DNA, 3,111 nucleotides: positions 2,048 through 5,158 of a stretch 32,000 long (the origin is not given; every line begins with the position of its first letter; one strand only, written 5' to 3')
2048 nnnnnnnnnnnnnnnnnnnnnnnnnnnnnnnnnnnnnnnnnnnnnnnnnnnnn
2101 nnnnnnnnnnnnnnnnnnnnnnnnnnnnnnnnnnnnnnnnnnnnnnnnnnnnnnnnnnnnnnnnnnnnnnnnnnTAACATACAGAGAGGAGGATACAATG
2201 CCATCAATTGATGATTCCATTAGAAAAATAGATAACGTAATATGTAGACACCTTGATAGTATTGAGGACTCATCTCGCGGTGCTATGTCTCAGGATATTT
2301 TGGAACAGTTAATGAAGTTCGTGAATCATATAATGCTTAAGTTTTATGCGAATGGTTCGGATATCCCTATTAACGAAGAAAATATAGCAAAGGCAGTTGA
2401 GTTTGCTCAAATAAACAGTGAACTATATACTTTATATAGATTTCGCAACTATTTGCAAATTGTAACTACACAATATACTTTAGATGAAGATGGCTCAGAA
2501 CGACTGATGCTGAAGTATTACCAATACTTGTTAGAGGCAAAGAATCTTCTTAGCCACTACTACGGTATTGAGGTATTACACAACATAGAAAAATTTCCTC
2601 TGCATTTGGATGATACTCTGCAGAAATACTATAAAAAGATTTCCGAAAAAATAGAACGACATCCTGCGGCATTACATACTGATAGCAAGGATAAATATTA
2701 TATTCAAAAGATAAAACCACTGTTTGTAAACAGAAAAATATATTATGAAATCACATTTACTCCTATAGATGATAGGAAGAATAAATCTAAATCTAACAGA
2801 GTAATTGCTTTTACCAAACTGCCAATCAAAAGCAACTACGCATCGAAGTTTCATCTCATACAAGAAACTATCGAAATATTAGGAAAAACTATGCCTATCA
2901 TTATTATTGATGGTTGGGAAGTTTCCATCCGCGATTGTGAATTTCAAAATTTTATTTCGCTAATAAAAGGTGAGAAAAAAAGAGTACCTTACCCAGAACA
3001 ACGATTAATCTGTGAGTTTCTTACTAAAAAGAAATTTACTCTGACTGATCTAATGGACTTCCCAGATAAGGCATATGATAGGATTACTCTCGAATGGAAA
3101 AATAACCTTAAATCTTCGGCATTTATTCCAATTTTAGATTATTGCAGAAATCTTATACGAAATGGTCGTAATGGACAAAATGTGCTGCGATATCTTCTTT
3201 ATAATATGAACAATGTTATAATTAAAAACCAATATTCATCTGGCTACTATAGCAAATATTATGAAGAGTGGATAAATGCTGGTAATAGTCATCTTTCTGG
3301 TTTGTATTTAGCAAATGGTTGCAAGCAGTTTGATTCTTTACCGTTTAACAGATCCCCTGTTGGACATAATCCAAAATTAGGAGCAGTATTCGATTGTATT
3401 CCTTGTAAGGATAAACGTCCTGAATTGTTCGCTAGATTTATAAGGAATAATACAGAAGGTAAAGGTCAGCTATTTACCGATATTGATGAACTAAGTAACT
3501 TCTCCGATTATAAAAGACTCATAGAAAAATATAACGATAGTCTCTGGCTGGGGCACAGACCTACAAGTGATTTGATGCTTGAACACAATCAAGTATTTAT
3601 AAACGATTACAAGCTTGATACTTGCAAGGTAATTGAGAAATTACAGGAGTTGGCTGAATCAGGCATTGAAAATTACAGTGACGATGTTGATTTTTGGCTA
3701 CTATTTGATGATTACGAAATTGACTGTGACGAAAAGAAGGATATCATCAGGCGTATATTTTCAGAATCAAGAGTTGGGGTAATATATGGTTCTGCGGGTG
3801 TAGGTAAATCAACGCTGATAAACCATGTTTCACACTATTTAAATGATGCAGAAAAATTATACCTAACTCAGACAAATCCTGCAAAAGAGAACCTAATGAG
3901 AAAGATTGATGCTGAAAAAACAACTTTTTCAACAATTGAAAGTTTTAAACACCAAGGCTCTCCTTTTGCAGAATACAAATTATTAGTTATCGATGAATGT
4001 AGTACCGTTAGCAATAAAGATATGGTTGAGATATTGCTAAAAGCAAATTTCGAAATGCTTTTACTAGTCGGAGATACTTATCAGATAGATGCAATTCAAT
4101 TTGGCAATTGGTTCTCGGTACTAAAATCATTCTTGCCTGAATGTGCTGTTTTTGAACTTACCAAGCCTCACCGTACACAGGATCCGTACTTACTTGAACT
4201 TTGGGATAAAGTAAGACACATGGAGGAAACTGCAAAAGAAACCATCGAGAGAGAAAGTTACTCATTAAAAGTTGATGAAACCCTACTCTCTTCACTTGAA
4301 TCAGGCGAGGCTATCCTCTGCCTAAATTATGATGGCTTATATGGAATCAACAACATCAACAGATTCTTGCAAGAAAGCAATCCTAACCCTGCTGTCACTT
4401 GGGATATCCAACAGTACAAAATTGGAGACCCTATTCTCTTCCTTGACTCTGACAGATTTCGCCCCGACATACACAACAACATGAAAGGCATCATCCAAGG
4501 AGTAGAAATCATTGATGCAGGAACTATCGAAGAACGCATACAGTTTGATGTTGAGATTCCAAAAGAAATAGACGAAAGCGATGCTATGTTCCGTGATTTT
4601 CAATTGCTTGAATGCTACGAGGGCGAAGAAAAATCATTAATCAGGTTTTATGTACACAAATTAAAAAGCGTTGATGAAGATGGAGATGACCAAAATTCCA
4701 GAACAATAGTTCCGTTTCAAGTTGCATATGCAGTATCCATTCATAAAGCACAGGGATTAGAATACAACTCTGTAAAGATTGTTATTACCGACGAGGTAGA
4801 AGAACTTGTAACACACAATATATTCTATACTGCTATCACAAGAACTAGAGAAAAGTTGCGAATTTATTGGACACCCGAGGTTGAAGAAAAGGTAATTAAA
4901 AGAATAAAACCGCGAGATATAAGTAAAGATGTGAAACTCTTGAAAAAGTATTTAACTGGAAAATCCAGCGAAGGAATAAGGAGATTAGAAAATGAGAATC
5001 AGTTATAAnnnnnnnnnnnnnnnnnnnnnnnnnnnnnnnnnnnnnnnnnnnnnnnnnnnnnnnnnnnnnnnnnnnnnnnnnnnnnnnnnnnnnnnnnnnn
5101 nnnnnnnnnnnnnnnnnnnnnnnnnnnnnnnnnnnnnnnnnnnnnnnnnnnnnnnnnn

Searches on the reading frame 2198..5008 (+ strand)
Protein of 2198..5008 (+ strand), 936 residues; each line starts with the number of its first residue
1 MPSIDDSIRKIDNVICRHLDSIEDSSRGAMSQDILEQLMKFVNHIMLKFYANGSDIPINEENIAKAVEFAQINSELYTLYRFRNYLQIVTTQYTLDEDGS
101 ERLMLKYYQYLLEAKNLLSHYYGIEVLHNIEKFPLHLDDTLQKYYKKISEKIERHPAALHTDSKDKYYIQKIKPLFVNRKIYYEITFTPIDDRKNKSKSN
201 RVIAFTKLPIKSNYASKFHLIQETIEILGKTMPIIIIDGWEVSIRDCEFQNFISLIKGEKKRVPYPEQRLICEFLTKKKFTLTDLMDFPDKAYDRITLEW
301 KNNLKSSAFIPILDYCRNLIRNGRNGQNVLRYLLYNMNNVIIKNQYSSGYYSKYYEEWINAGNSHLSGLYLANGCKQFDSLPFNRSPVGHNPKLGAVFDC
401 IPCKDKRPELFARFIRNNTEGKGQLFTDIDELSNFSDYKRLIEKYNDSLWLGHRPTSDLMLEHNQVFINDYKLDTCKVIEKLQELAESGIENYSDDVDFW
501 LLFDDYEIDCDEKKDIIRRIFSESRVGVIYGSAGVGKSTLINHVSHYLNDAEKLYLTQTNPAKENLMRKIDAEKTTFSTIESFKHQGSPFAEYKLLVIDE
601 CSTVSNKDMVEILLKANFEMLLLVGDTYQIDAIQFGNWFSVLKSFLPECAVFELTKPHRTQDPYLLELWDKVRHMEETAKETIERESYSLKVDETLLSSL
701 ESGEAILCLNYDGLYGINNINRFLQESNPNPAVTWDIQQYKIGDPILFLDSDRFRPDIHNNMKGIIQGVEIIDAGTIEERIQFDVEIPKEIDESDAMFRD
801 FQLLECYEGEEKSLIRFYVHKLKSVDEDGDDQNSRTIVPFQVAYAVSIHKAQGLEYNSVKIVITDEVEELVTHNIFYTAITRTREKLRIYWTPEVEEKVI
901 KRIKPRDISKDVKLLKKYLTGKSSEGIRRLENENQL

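Call 6: search_protein_families(library=pfam, proteins=[window:2198-5008:+], max_evalue=0.01)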
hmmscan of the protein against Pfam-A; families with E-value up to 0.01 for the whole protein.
window:2198-5008:+ (936 aa): 15 families
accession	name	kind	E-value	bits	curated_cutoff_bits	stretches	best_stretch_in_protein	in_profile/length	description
PF13604.12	AAA_30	-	1.6e-18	67.6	27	1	514-678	7-174/191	AAA domain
PF01443.25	Viral_helicase1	-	1.2e-16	61.7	21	2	528-634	2-101/228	Viral superfamily 1 RNA helicase core domain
PF13538.12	UvrD_C_2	-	8.7e-12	45.2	27.4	1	843-890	2-52/52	UvrD-like helicase C-terminal domain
PF13245.12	AAA_19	-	1.2e-11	45.3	25.1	1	522-630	9-129/134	AAA domain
PF13173.12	AAA_14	-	2.9e-05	24.5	27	1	525-606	3-76/129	AAA domain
PF13191.12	AAA_16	-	0.00015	22.8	32.6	1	516-558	15-57/167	AAA ATPase domain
PF13401.12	AAA_22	-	0.00021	22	27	1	523-613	4-104/130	AAA domain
PF09848.15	SLFN-g3_helicase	-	0.00022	21.1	24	0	525-606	2-93/354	Schlafen group 3, DNA/RNA helicase domain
PF03193.22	RsgA_GTPase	-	0.00026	21.3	30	1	510-546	93-128/174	RsgA GTPase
PF07693.20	KAP_NTPase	-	0.00068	19.4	20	1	528-600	24-95/293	KAP family P-loop domain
PF01637.24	ATPase_2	-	0.001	19.4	33.2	1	524-580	20-78/225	ATPase domain predominantly from Archaea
PF07728.20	AAA_5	-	0.0013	19.2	22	1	529-615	4-88/139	AAA domain (dynein-related subfamily)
PF13479.12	AAA_24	-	0.0021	18.4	27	1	526-607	4-79/195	AAA domain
PF13086.12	AAA_11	-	0.0056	16.9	27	0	512-570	5-72/257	AAA domain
PF22232.2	TraI_hel_assoc_N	-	0.0072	17.4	27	0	556-617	29-89/99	TraI helicase-associated ssDNA bd, N-terminal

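Call 7: search_protein_families(library=padloc, proteins=[window:2198-5008:+], max_evalue=0.01)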
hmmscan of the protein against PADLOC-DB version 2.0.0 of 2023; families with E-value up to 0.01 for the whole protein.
window:2198-5008:+ (936 aa): 15 families
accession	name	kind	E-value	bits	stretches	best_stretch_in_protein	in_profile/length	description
PDLC05035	PDC-S53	-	0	1207.9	1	1-919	1-894/900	-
PDLC05064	PDC-S68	-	4.6e-23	78.9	2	817-907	1027-1117/1273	-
PDLC05066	PDC-S68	-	4.7e-22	75.9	2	712-896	870-1051/1202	-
PDLC05065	PDC-S68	-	1.9e-20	70.3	2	833-892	998-1056/1221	-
PDLC01734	typeIV_RecD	-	4e-17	59.8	2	842-921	669-746/763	RecD_0_IVD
PDLC01148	RecD_like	-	2.2e-12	44.1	2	842-893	633-682/719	RecD/Tra ATPase fused to N-terminal HHH domain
PDLC04476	PDC-M16A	-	5.1e-10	36.4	1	843-907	423-489/691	-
PDLC04475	PDC-M16A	-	1e-08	32.2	2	844-897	436-491/721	-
PDLC04472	PDC-M16A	-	1e-06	25.4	1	843-898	649-706/930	-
PDLC04173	GajB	-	3.9e-05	20.8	1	522-583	7-74/471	-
PDLC04474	PDC-M16A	-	6.5e-05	19.5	1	841-909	647-723/917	-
PDLC04789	PDC-S01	-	0.00015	19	1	515-610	8-91/375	-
PDLC03802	RTasHel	-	0.00016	18.7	1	819-892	577-652/675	DRT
PDLC01087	C3a187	-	0.0016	15.3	0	812-893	466-545/559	NERD+UvrD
PDLC04140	mad8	-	0.0047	14.5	0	521-570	24-73/314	mads_8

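Call 9: search_protein_families(library=ncbifam, proteins=[window:2198-5008:+], max_evalue=0.001)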
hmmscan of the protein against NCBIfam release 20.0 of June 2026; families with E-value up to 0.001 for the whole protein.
window:2198-5008:+ (936 aa): 7 families
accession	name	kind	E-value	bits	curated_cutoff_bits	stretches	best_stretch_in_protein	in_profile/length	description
TIGR01447.1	recD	equivalog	1.3e-26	93.3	310.15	1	831-906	514-589/597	exodeoxyribonuclease V subunit alpha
TIGR01448.2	helicase_RecD2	equivalog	1.3e-25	89.7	500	1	463-902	267-699/713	SF1B family DNA helicase RecD2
TIGR02768.1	TraA_Ti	equivalog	3e-15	55.6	590.45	2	510-640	361-496/751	Ti-type conjugative transfer relaxase TraA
NF008127.0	PRK10875.1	equivalog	2.8e-11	42.7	671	1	838-902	538-602/619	exodeoxyribonuclease V subunit alpha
NF010464.0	PRK13889.1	subfamily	8.5e-10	37.2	1015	1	511-642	349-485/992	conjugal transfer relaxase TraA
NF010402.0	PRK13826.1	subfamily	1e-09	36.8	1317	1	510-641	383-519/1102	Dtr system oriT relaxase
NF010263.0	PRK13709.1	equivalog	0.00058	17.2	2212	0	522-641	983-1114/1752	conjugative transfer relaxase/helicase TraI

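Call 11: find_related_loci(query=window:2198-5008:+, collection=genome_contigs, flank=10000)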
Query window:2198-5008:+ (936 aa) in genome_contigs; peptide patterns used: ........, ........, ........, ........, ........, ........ (x = any residue, [..] = any of these).
81 stretches matched a pattern; 36 encode a relative of the query (tblastn E <= 1e-3); 33 distinct loci.
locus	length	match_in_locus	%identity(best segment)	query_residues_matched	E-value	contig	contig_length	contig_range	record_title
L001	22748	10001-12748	92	1-919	0e+0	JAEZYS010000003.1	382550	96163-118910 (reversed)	MAG: Bacillota bacterium isolate OH_PFB_246 k127_961953, whole genome shotgun sequence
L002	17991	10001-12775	87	1-925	0e+0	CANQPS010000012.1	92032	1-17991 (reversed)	MAG: uncultured Clostridia bacterium isolate Lapin-012__bin52 genome assembly, contig: Lapin-012__NODE_474_length_92032_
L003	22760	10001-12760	89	1-922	0e+0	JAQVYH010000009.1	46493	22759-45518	MAG: Eubacteriales bacterium isolate STF2_145 NODE_1514_length_46493_cov_3.493336_Sandtown_F2, whole genome shotgun sequ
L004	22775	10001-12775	87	1-925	0e+0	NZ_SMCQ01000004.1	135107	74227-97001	Longibaculum muris strain DSM 29487 Ga0244711_104, whole genome shotgun sequence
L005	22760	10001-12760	90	1-922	0e+0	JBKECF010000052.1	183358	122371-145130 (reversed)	MAG: Lachnospirales bacterium isolate VLC_053 k121_2342943, whole genome shotgun sequence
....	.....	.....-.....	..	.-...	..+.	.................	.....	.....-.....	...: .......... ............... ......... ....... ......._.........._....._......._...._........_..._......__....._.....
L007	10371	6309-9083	86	1-925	0e+0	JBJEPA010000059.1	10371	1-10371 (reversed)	MAG: Ruminococcus sp. isolate FUKU01_bin.014 NODE_1366_length_10371_cov_7.756592, whole genome shotgun sequence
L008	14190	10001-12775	86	1-925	0e+0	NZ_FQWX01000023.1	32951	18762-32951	Asaccharospora irregularis DSM 2635, whole genome shotgun sequence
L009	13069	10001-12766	88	1-922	0e+0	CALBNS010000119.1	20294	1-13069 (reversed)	MAG TPA_asm: uncultured Clostridia bacterium isolate SRR6425755_bin.62_CONCOCT_v1.1_MAG genome assembly, contig: ERZ1767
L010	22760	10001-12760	89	1-922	0e+0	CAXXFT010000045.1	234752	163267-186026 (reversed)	MAG: uncultured Sedimentibacter sp. isolate 90ad4bd6-3e3f-41ea-a839-0ac70987d3d1 genome assembly, contig: contig_45, who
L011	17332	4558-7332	86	1-925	0e+0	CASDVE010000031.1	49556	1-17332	uncultured Eubacteriales bacterium isolate A18_L2_319319_idba_bin.24 genome assembly, contig: A18_L2_319319_idba_bin.24.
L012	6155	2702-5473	86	1-925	0e+0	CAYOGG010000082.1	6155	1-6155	MAG TPA_asm: uncultured Bacteroidaceae bacterium isolate binchicken_co70_223 genome assembly, contig: NODE_12048_length_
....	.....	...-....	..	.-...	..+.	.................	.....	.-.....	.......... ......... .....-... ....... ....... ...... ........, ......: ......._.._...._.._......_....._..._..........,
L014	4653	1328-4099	86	1-925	0e+0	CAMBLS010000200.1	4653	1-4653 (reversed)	MAG: uncultured Lachnospiraceae bacterium isolate SRR15732367_bin.36_metaWRAP_v1.3_MAG genome assembly, contig: ERZ94263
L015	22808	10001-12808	86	1-936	0e+0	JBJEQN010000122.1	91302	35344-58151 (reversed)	MAG: Oscillospiraceae bacterium isolate SARD13_bin.033 NODE_77_length_91302_cov_9.380034, whole genome shotgun sequence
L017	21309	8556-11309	81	1-920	0e+0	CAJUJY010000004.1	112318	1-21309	MAG TPA_asm: uncultured Lachnospiraceae bacterium isolate MGBC143594 genome assembly, contig: MGBC143594.4, whole genome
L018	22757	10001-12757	81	1-922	0e+0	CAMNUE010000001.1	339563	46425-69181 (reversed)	MAG: uncultured bacterium isolate SRR19792995_bin.67_metawrap_v1.3_MAG genome assembly, contig: ERZ12290371_5, whole gen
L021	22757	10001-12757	81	1-922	0e+0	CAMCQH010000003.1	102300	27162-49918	MAG: uncultured Clostridium sp. isolate SRR15732364_bin.36_metaWRAP_v1.3_MAG genome assembly, contig: ERZ9426311.55, who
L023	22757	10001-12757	81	1-922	0e+0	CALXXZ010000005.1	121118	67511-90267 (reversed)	MAG: uncultured Clostridia bacterium isolate BRZ_QS__bin15 genome assembly, contig: BRZ_QS__NODE_92_length_121118_cov_10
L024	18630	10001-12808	87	1-936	0e+0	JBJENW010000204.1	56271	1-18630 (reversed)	MAG: Lachnospiraceae bacterium isolate PUUB16_bin.009 NODE_370_length_56271_cov_28.296695, whole genome shotgun sequence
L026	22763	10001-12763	86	1-922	0e+0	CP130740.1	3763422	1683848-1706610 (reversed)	Eubacteriaceae bacterium ES2 chromosome, complete genome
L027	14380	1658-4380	77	1-920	0e+0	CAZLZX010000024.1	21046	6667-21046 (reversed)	MAG TPA_asm: uncultured Eubacterium sp. isolate SRP222994_co1_139 genome assembly, contig: NODE_5136_length_21046_cov_4.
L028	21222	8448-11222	86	1-925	0e+0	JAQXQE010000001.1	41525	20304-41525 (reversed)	MAG: Bacillota bacterium isolate SUG1423 k141_279666, whole genome shotgun sequence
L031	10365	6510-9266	81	1-922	0e+0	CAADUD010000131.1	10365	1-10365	MAG TPA_asm: Clostridia bacterium, isolate HGM13671, WGS project CAADUD010000000 data, contig: ERS235554_46_k99_130519,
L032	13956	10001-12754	82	1-920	0e+0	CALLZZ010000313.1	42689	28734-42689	MAG TPA_asm: uncultured Clostridia bacterium isolate SRR1561995_bin.103_CONCOCT_v1.1_MAG genome assembly, contig: ERZ724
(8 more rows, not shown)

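Call 18: search_protein_families(library=pfam, proteins=[L011:7578-8042:+, L032:13003-13650:+, L017:16719-17183:-, L017:12217-13626:+, L002:15340-16131:+, L024:14528-17563:-, L001:13005-14189:+, L008:13039-13869:+, L010:13047-14186:+, L023:13001-14398:+], max_evalue=0.001)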
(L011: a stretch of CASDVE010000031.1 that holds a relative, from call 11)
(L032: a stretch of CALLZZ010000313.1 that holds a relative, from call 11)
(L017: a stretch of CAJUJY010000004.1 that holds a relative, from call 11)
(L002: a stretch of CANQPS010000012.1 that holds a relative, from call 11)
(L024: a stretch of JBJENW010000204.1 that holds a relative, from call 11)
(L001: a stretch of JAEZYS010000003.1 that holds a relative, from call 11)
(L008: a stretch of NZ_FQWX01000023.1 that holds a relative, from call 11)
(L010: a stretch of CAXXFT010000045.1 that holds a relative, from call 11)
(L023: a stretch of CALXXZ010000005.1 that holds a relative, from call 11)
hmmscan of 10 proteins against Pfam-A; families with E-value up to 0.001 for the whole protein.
L011:7578-8042:+ (154 aa): 1 family
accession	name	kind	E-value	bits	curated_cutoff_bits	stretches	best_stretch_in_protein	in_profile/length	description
PF00293.34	NUDIX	-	8.3e-18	65.1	21.1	1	15-126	7-129/134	NUDIX domain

L032:13003-13650:+ (215 aa): 1 family
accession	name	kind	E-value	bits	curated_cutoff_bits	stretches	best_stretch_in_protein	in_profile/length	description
PF00730.31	HhH-GPD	-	1.3e-11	45.2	26.2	1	47-188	1-106/108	HhH-GPD superfamily base excision DNA repair protein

L017:16719-17183:- (154 aa): 0 families

L017:12217-13626:+ (469 aa): 1 family
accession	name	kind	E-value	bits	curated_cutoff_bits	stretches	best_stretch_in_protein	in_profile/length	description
PF09665.15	RE_Alw26IDE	-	4.1e-81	274.2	23.1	1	14-424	1-431/507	Type II restriction endonuclease (RE_Alw26IDE)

L002:15340-16131:+ (263 aa): 0 families

L024:14528-17563:- (1011 aa): 3 families
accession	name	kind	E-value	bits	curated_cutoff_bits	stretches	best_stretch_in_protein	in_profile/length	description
PF00145.23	DNA_methylase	-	9.5e-70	236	22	2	751-967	2-209/324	C-5 cytosine-specific DNA methylase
PF07669.17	Eco57I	-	8.1e-13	49.3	25.3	1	101-273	2-162/171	Eco57I restriction-modification methylase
PF12950.13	TaqI_C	-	2.2e-08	34.8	26.5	1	383-501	2-118/118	TaqI-like C-terminal specificity domain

L001:13005-14189:+ (394 aa): 1 family
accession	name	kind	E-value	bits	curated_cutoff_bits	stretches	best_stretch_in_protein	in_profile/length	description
PF09208.16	Endonuc-MspI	-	3.8e-54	184.4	25.6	1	140-389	3-258/259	Restriction endonuclease MspI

L008:13039-13869:+ (276 aa): 0 families

L010:13047-14186:+ (379 aa): 0 families

L023:13001-14398:+ (465 aa): 0 families

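Call 19: search_protein_families(library=pfam, proteins=[L010:2212-2652:-, L008:6737-7504:-, L011:2544-3059:-, L028:2492-4747:-, L018:8157-8693:-, L004:2707-4083:-, L018:3614-5602:-, L018:6410-7546:-, L008:574-1125:-, L026:1-2321:-], max_evalue=0.001)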
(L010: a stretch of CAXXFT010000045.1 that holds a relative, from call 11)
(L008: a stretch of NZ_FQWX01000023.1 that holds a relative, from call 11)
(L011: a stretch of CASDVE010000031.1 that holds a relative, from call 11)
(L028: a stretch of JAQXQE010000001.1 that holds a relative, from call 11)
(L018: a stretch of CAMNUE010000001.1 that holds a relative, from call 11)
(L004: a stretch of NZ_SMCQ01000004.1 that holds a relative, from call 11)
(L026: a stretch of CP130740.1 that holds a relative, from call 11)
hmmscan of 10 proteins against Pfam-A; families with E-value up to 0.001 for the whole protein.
L010:2212-2652:- (146 aa): 1 family
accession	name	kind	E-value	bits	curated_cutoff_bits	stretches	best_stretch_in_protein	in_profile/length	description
PF24963.1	DUF7768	-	5.1e-40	136.2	26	1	38-135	1-98/98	Domain of unknown function (DUF7768)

L008:6737-7504:- (255 aa): 2 families
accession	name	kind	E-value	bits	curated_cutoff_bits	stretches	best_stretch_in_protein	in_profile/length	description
PF03374.19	ANT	-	7.2e-35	120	25.3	1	145-244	2-107/108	Phage antirepressor protein KilAC domain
PF02498.22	Bro-N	-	1.4e-30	106.2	25.6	1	14-99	2-96/96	BRO family, N-terminal domain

L011:2544-3059:- (171 aa): 0 families

L028:2492-4747:- (751 aa): 3 families
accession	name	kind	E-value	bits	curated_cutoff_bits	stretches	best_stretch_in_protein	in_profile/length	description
PF08706.16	D5_N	-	2.5e-22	80.2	22.4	1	277-462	1-144/145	D5 N terminal like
PF19263.5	DUF5906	-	6e-15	56.3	27.6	1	493-607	2-114/114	Family of unknown function (DUF5906)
PF08708.16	PriCT_1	-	1.6e-05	24.8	21.1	1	186-243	6-63/67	Primase C terminal 1 (PriCT-1)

L018:8157-8693:- (178 aa): 4 families
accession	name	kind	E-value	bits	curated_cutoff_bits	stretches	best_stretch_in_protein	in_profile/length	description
PF08281.18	Sigma70_r4_2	-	2.3e-10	40.4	25.7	1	120-169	3-52/54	Sigma-70, region 4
PF04545.22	Sigma70_r4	-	2.7e-05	24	24.1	1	128-171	5-48/50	Sigma-70, region 4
PF07638.17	Sigma70_ECF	-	5.3e-05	23.6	21.1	1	104-164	116-172/185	ECF sigma factor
PF04297.20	UPF0122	-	5.7e-05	23.7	22.7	1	126-171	16-61/101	Putative helix-turn-helix protein, YlxM / p13 like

L004:2707-4083:- (458 aa): 4 families
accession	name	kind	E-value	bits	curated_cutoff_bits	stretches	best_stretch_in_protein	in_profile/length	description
PF00176.29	SNF2-rel_dom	-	3.6e-19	69.4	24.9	1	32-280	25-269/290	SNF2-related domain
PF00270.35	DEAD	-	9.9e-10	38.8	26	1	13-169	3-163/167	DEAD/DEAH box helicase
PF04851.21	ResIII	-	2.9e-07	31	22.5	1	8-167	2-163/164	Type III restriction enzyme, res subunit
PF00271.37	Helicase_C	-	0.00022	21.9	23.5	0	311-409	2-110/110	Helicase conserved C-terminal domain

L018:3614-5602:- (662 aa): 1 family
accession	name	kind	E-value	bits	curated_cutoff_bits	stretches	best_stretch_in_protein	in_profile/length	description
PF00476.26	DNA_pol_A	-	1.6e-19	70.5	34.3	1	248-506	19-253/381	DNA polymerase family A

L018:6410-7546:- (378 aa): 2 families
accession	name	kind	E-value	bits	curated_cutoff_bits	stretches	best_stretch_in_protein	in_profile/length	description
PF10926.14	DUF2800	-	5.3e-161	536.3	21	1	4-361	1-368/368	Protein of unknown function (DUF2800)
PF12705.13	PDDEXK_1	-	5e-08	33.6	22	1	7-229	2-247/247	PD-(D/E)XK nuclease superfamily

L008:574-1125:- (183 aa): 1 family
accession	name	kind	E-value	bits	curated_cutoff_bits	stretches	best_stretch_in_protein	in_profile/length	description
PF05119.17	Terminase_4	-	3.5e-05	24.6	24.7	1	71-150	1-80/98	Phage terminase, small subunit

L026:1-2321:- (773 aa): 2 families
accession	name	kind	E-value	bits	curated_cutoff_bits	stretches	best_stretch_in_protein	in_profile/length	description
PF05272.17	VapE-like_dom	-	6.4e-75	251.8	25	1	451-669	1-214/217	Virulence-associated protein E-like domain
PF19263.5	DUF5906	-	1.7e-07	32.3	27.6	1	507-614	1-114/114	Family of unknown function (DUF5906)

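Call 45: find_homologous_proteins(query=window:2198-5008:+, max_evalue=0.001)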
Query window:2198-5008:+ (936 aa): 2845 proteins with E <= 0.001 among 8000 candidates; the best 120 are listed.
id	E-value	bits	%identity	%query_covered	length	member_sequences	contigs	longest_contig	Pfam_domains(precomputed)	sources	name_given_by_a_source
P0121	0.0e+0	2137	100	100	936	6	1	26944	PF13538.13,PF01443.25,PF13604.13,PF13245.13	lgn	-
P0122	0.0e+0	1899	89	99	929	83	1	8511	PF13538.13,PF01443.25,PF13604.13,PF13245.13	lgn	-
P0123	0.0e+0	1897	90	99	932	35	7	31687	PF13538.13,PF13173.13,PF01443.25,PF13604.13,PF13245.13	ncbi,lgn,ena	-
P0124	0.0e+0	1894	90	99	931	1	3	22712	PF13538.13,PF01443.25,PF13604.13,PF13245.13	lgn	-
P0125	0.0e+0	1888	89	99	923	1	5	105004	PF13538.13,PF01443.25,PF13604.13,PF13245.13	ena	-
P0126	0.0e+0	1886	89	99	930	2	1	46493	PF13538.13,PF13173.13,PF01443.25,PF13604.13,PF13245.13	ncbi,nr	ncbi:MAG: AAA family ATPase [Eubacteriales bacterium]|nr:AAA family ATPase [Eubacteriales bacterium]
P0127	0.0e+0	1882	88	100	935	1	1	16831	PF13538.13,PF13173.13,PF01443.25,PF13604.13,PF13245.13,PF09848.16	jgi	-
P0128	0.0e+0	1881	89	99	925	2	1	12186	PF13538.13,PF01443.25,PF13604.13,PF13245.13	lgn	-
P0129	0.0e+0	1879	88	99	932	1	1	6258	PF13538.13,PF01443.25,PF13604.13,PF13245.13,PF09848.16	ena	-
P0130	0.0e+0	1878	88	99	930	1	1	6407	PF13538.13,PF01443.25,PF13604.13,PF13245.13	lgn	-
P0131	0.0e+0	1878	88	99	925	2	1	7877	PF13538.13,PF01443.25,PF13604.13,PF13245.13,PF09848.16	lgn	-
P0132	0.0e+0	1877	89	98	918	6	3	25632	PF13538.13,PF01443.25,PF13604.13,PF13245.13,PF09848.16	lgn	-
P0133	0.0e+0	1877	88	99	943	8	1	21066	PF13538.13,PF01443.25,PF13604.13,PF13245.13,PF09848.16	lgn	-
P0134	0.0e+0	1876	87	99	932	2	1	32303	PF13538.13,PF01443.25,PF13604.13,PF13245.13,PF09848.16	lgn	-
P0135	0.0e+0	1873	88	99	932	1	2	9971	PF13538.13,PF13173.13,PF01443.25,PF13604.13,PF13245.13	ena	-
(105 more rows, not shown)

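Call 46: search_dna_similar(query=window:2198-5008:+, collection=phages, mode=protein, max_rows=25)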
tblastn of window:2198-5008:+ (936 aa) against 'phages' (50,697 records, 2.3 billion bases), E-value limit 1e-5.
Records with a match: 3; places in all: 3; records where one place covers at least 80% of the query: 2.
Best place of each record, by identity: 90-95% 1; 80-90% 1; <60% 1.
By first word of the organism name: Erysipelothrix 1; Terrisporobacter 1; Bacteriophage 1.
By host as written in the record: Erysipelothrix rhusiopathiae ZJ 1; Terrisporobacter petrolearius DSL 1; - 1.
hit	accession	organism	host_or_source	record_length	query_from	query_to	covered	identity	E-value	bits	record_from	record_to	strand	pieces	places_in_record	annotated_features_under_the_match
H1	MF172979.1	Erysipelothrix phage phi1605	Erysipelothrix rhusiopathiae ZJ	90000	1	919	98%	90.3%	0e+0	1659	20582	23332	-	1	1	RecD-like DNA helicase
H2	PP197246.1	Terrisporobacter phage TPDSL_ph1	Terrisporobacter petrolearius DSL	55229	1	936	100%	80.4%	0e+0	1548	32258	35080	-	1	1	Dda-like helicase | transcriptional repressor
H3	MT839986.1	Bacteriophage sp.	human fecal samples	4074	811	900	10%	48.9%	2e-17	94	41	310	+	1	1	record has no annotation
